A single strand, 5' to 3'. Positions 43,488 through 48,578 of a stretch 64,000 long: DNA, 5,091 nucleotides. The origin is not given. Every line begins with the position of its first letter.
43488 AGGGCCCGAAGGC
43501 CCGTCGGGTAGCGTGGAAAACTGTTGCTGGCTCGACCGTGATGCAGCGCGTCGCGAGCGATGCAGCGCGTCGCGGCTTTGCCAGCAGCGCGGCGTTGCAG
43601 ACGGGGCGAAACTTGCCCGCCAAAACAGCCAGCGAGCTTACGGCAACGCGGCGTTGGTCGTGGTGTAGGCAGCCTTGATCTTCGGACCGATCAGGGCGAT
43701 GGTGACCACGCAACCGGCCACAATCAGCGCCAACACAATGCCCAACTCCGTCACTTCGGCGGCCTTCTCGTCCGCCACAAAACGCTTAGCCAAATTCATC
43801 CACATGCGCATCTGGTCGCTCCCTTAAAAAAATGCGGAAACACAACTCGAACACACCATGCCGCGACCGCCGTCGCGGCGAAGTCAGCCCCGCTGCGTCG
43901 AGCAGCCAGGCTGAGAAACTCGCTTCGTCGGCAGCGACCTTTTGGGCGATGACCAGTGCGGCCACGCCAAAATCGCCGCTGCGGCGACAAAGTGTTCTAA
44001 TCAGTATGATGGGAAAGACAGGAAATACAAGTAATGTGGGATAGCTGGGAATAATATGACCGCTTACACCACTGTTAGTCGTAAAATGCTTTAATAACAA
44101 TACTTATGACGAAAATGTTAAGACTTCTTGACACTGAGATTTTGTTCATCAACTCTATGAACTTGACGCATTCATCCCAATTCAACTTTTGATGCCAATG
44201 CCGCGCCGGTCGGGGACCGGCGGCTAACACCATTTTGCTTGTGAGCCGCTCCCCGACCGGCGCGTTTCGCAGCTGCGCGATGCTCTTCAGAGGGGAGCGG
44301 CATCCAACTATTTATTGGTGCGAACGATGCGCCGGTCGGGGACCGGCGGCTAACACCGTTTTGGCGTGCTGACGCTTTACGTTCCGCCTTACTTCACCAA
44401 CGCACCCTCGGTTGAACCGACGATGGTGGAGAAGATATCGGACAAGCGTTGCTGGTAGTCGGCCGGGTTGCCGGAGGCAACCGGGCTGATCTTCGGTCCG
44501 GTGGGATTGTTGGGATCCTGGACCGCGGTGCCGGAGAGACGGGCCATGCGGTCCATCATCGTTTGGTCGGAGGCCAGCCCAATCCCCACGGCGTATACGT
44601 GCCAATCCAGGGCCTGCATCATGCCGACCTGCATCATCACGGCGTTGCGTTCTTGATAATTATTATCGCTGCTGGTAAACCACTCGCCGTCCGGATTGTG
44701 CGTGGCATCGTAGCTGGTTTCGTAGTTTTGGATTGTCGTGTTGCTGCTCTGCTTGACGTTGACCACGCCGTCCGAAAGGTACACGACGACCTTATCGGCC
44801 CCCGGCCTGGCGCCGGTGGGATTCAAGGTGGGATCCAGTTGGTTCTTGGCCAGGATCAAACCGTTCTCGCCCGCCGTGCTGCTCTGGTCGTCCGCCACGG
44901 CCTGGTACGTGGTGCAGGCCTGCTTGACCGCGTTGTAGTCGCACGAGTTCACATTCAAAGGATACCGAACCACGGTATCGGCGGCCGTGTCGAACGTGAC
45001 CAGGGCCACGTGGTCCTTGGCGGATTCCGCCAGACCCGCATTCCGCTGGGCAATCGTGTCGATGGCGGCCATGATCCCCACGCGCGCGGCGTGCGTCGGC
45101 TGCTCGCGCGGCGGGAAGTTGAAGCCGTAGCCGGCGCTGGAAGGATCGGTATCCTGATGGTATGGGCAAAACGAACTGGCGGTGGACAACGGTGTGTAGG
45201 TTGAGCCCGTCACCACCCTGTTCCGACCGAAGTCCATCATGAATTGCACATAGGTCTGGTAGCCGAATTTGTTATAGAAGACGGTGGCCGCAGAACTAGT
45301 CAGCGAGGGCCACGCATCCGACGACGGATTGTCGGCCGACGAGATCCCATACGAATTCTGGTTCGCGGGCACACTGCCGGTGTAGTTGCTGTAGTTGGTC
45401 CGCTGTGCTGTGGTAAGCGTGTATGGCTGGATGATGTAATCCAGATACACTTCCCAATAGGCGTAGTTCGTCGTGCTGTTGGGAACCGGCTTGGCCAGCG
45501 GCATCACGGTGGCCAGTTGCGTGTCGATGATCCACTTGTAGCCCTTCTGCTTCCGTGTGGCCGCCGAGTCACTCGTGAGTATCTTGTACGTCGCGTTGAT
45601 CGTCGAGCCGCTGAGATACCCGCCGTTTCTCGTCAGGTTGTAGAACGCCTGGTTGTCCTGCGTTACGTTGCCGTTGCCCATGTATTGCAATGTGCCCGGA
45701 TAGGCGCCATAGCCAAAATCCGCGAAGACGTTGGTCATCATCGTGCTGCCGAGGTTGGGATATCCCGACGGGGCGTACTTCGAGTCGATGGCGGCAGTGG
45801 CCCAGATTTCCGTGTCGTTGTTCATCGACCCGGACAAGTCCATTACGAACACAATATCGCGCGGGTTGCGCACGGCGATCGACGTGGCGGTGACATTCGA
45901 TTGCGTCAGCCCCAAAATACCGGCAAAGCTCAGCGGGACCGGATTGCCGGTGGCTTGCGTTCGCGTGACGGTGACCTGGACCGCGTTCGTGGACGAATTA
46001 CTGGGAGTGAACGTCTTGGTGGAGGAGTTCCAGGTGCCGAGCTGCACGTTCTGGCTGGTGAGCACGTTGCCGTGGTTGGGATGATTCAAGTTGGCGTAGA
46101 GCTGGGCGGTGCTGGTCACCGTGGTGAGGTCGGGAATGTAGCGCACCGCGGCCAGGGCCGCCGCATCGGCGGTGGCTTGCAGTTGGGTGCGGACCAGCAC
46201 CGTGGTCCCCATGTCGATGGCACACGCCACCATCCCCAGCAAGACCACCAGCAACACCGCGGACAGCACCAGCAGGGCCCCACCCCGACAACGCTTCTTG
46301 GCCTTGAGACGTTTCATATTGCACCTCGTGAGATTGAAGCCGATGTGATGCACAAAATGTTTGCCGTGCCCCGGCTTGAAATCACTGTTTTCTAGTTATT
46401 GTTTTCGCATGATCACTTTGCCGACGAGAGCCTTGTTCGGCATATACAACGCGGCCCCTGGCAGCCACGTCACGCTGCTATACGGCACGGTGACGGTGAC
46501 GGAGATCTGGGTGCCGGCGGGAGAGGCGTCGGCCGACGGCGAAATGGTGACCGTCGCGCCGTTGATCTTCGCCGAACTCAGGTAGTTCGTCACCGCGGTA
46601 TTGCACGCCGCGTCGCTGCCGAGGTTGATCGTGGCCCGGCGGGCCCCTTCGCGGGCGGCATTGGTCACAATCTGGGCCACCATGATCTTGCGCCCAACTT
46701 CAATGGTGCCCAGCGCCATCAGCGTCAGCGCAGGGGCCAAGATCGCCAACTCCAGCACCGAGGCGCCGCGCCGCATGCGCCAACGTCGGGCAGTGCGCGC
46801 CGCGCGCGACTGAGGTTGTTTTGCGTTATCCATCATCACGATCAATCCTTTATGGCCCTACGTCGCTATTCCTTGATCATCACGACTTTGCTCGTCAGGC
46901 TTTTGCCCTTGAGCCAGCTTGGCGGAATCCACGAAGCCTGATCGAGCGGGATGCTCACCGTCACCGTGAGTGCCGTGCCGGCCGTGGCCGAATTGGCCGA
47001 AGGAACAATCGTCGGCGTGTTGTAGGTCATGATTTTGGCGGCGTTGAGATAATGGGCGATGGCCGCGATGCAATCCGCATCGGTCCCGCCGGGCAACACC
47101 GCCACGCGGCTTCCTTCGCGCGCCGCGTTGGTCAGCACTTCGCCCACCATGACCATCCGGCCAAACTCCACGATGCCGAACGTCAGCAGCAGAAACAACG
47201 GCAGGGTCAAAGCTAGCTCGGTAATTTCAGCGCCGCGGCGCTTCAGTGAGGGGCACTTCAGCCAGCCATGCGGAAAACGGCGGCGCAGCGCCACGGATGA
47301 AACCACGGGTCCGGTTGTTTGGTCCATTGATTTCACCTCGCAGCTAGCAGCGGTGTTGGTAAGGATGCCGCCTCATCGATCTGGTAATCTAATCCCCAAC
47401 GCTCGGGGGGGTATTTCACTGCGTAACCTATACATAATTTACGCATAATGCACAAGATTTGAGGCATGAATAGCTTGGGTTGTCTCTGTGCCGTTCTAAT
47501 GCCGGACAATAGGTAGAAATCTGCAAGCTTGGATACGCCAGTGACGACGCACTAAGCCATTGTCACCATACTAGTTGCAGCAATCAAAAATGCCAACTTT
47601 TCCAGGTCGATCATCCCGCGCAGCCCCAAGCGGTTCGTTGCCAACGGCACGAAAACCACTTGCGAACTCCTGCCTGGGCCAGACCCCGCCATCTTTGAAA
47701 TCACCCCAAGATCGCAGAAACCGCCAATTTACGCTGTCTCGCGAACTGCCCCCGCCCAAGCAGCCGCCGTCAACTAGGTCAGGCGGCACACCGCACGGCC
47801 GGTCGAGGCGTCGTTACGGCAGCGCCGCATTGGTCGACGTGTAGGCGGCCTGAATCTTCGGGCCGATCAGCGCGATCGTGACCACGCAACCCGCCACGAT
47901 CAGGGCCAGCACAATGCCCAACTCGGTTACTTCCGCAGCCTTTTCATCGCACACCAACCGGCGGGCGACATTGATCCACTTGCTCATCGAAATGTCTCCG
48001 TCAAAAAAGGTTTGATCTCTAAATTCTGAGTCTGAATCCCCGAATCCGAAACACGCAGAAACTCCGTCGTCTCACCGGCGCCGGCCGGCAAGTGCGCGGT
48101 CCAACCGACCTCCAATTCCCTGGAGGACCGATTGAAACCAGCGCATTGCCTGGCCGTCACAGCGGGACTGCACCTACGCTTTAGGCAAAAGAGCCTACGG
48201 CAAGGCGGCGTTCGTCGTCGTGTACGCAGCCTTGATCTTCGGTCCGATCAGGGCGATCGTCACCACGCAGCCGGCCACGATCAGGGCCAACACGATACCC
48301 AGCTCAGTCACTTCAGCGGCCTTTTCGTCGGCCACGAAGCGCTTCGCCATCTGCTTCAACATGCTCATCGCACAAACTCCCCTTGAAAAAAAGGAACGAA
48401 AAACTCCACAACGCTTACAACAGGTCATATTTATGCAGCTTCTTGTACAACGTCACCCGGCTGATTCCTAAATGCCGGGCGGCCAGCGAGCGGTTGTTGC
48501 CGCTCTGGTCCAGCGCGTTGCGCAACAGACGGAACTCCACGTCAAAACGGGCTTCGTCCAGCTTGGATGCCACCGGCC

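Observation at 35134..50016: Three AT-rich promoter islands of the adhesin/Tad block share tandem 9-bp TGGG-N5 units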

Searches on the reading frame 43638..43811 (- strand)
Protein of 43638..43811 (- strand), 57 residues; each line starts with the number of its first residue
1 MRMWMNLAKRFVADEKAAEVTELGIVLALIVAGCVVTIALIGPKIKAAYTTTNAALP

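Call 6: search_protein_families(library=pfam, proteins=[window:43638-43811:-], max_evalue=0.01)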
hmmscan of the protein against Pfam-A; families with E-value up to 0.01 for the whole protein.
window:43638-43811:- (57 aa): 0 families

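Call 43: find_related_loci(query=A2, collection=metagenome_contigs, flank=3500)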
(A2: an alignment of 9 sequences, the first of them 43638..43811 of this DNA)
Query A2 (57 aa) in metagenome_contigs; peptide patterns used: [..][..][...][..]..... (x = any residue, [..] = any of these).
194 stretches matched a pattern; 19 encode a relative of the query (tblastn E <= 1e-3); 19 distinct loci.
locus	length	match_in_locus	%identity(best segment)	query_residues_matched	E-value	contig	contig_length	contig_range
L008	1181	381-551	79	1-57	7e-26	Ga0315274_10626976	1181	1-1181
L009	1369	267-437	74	1-57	2e-24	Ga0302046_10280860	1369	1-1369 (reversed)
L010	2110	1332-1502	74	1-57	2e-23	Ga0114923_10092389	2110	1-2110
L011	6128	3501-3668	77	1-56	3e-23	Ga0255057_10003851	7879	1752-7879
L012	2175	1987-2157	74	1-57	6e-23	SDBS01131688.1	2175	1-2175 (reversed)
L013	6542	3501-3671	72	1-57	1e-22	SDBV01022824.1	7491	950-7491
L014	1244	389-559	72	1-57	1e-22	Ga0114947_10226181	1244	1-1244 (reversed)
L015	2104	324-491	73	1-56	4e-22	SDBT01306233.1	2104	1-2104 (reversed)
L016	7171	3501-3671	60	1-57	1e-17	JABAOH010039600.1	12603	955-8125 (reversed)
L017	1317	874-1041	64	1-56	3e-17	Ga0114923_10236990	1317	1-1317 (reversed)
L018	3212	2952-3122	60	1-57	3e-17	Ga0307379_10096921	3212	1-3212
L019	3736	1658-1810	65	7-57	7e-16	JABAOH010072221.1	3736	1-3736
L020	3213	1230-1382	65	7-57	7e-16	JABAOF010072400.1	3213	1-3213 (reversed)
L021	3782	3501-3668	61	1-56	1e-15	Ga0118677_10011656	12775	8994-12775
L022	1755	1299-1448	62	3-52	2e-15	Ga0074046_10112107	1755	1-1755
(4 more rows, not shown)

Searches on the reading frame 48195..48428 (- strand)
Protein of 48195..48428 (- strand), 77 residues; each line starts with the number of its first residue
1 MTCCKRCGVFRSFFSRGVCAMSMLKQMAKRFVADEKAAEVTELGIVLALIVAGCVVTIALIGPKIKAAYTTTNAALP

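Call 7: search_protein_families(library=pfam, proteins=[window:48195-48428:-], max_evalue=0.01)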
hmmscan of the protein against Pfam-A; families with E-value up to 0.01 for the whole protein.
window:48195-48428:- (77 aa): 1 family
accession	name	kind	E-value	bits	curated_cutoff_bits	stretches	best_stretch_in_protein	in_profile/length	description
PF09946.14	DUF2178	-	0.0065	17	22.8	1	13-63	26-74/104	Predicted membrane protein (DUF2178)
